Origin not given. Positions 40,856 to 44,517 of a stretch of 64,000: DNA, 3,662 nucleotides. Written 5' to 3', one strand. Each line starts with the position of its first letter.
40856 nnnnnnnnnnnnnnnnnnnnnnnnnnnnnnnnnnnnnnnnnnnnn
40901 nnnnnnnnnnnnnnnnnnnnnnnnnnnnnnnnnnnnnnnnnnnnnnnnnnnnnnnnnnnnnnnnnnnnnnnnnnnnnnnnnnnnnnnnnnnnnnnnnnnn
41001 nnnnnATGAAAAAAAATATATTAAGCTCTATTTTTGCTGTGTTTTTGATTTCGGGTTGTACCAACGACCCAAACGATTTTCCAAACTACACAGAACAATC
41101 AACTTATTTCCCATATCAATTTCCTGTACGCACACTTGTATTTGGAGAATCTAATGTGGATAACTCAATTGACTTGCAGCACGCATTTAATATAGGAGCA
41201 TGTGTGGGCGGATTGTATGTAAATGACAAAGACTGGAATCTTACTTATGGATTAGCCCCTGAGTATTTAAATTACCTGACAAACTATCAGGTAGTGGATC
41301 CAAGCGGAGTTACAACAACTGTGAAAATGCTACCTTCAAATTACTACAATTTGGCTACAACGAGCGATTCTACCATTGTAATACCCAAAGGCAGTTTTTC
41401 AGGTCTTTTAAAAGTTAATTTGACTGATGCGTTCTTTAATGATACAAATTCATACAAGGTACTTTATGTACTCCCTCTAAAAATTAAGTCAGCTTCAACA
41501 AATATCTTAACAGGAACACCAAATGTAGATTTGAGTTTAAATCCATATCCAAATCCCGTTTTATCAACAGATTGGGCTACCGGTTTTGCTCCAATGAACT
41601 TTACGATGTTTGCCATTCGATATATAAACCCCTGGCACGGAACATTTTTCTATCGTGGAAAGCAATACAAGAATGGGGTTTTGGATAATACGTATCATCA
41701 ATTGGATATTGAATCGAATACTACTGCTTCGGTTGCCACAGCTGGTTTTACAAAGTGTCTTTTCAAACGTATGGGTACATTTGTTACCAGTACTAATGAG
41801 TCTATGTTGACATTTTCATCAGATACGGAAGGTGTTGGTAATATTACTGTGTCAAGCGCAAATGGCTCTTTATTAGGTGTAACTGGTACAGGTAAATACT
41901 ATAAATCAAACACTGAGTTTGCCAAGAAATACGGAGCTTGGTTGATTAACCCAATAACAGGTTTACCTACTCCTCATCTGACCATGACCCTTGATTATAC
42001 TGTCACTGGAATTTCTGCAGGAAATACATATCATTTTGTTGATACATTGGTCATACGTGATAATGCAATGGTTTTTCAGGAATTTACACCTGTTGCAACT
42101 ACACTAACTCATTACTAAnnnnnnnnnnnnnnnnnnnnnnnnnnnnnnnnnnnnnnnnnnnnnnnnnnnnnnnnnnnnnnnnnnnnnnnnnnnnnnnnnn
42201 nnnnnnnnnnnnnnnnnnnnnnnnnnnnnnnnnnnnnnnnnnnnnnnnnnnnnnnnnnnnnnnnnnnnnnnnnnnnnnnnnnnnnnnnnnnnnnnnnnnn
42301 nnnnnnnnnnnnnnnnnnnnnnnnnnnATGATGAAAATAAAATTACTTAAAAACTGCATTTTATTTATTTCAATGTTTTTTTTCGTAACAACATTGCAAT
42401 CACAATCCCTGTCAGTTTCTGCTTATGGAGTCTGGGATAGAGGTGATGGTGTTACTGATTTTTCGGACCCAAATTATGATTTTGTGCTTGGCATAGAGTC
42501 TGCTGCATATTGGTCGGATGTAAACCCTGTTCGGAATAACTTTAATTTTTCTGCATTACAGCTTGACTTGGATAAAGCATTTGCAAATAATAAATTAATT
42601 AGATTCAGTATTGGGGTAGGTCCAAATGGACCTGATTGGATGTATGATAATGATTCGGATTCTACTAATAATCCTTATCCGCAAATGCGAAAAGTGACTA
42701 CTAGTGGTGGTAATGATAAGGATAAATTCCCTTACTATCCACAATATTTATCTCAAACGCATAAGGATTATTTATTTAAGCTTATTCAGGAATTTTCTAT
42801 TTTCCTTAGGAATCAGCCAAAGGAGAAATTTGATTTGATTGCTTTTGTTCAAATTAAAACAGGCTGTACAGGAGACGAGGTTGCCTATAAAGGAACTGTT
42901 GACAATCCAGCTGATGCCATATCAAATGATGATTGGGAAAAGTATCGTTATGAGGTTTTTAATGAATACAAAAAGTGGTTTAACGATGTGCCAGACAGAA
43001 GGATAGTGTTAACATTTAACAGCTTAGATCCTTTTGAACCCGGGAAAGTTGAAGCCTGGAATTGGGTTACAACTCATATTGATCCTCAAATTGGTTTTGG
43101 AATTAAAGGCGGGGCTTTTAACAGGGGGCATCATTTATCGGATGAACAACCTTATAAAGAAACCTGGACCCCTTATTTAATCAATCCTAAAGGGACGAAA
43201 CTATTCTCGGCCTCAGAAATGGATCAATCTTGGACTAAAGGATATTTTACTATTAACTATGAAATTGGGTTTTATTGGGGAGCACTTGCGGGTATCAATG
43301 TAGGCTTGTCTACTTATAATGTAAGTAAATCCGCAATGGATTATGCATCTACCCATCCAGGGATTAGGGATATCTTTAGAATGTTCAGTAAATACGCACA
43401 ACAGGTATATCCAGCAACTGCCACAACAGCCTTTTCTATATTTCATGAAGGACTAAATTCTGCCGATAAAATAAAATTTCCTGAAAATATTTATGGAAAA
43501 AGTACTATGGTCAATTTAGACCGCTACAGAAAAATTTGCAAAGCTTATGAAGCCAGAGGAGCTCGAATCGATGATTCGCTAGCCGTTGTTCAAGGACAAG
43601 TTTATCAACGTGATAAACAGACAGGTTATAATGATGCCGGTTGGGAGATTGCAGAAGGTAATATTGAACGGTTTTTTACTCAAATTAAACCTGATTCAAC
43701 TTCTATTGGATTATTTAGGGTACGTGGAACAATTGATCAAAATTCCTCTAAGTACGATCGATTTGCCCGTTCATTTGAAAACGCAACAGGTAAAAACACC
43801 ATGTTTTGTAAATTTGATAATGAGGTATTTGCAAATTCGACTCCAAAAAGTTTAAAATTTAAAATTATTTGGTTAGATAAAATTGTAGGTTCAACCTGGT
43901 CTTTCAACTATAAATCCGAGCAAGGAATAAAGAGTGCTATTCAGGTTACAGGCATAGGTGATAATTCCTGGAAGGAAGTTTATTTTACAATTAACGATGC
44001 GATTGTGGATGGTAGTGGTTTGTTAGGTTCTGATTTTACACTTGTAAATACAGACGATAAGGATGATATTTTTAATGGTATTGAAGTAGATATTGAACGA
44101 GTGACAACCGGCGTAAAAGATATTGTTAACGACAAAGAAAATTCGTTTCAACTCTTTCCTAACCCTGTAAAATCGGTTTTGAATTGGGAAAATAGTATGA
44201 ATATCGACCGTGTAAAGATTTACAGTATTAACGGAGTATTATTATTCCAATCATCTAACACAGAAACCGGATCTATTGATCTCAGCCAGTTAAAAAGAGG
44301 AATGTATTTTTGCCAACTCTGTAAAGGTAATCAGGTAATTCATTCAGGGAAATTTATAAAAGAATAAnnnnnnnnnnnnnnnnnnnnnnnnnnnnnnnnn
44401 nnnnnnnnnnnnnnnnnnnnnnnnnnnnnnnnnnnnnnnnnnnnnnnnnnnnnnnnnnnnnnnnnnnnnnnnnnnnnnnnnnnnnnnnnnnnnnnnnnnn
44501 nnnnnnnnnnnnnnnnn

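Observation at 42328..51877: Three paralogs of an unassignable putative glycosidase family at the core of a sulfatase PUL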

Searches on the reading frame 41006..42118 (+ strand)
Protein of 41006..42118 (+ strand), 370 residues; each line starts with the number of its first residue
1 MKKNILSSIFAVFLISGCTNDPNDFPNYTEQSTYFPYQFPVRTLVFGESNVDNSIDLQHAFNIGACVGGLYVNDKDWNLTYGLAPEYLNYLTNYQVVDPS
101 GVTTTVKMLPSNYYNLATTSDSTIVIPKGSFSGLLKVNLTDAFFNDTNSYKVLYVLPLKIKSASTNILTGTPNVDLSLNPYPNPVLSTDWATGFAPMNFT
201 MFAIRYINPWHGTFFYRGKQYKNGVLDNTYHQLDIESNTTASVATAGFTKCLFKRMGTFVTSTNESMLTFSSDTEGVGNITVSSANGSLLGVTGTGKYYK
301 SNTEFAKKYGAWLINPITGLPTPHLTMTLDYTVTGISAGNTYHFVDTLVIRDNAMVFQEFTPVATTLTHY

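Call 3: search_protein_families(library=pfam, proteins=[window:41006-42118:+], max_evalue=0.01)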
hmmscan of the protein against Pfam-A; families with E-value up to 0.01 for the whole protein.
window:41006-42118:+ (370 aa): 1 family
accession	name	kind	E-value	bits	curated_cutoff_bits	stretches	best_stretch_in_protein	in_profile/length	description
PF08522.16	BT_3987-like_N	-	5.3e-15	56.6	25.9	1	31-166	4-119/120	BT_3987-like, N-terminal domain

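Call 4: search_protein_families(library=ncbifam, proteins=[window:41006-42118:+], max_evalue=0.01)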
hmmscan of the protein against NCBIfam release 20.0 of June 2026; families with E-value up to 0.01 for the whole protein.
window:41006-42118:+ (370 aa): 0 families

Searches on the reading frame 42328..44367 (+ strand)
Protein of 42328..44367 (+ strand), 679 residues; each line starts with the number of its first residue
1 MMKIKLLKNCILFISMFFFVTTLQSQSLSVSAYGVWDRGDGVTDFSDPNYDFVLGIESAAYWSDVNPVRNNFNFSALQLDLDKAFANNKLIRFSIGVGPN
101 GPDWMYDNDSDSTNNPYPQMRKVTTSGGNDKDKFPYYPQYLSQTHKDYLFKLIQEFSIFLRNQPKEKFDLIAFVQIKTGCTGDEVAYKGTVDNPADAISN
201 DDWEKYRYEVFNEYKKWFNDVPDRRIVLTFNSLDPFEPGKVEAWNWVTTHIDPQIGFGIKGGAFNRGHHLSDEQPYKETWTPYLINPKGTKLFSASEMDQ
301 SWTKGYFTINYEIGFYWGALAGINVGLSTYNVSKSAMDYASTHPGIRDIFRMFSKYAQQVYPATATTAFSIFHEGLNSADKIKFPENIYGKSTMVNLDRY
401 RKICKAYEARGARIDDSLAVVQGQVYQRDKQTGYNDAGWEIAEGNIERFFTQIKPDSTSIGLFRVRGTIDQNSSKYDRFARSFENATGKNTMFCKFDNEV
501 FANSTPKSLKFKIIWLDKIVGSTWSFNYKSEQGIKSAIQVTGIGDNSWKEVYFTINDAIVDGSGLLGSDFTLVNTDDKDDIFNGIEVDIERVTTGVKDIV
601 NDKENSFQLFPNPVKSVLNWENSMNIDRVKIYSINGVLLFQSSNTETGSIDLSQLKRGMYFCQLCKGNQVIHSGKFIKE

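Call 3: search_protein_families(library=pfam, proteins=[window:42328-44367:+], max_evalue=0.01)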
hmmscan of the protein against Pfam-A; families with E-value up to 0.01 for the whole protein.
window:42328-44367:+ (679 aa): 1 family
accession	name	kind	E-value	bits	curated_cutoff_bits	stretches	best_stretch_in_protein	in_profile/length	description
PF18962.6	Por_Secre_tail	-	2e-11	44.4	27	1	609-675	1-72/75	Secretion system C-terminal sorting domain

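Call 4: search_protein_families(library=ncbifam, proteins=[window:42328-44367:+], max_evalue=0.01)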
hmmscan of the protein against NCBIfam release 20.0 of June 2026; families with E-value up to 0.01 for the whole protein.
window:42328-44367:+ (679 aa): 2 families
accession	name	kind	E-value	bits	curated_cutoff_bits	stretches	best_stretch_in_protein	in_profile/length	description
TIGR04183.1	Por_Secre_tail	domain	1.1e-12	47.7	23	1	609-679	1-72/72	T9SS type A sorting domain-containing protein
NF052644.1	T9SS_DNase_Rie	equivalog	0.00054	19.4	260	1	592-678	167-250/251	T9SS-dependent surface endonuclease, AS87_RS02955 family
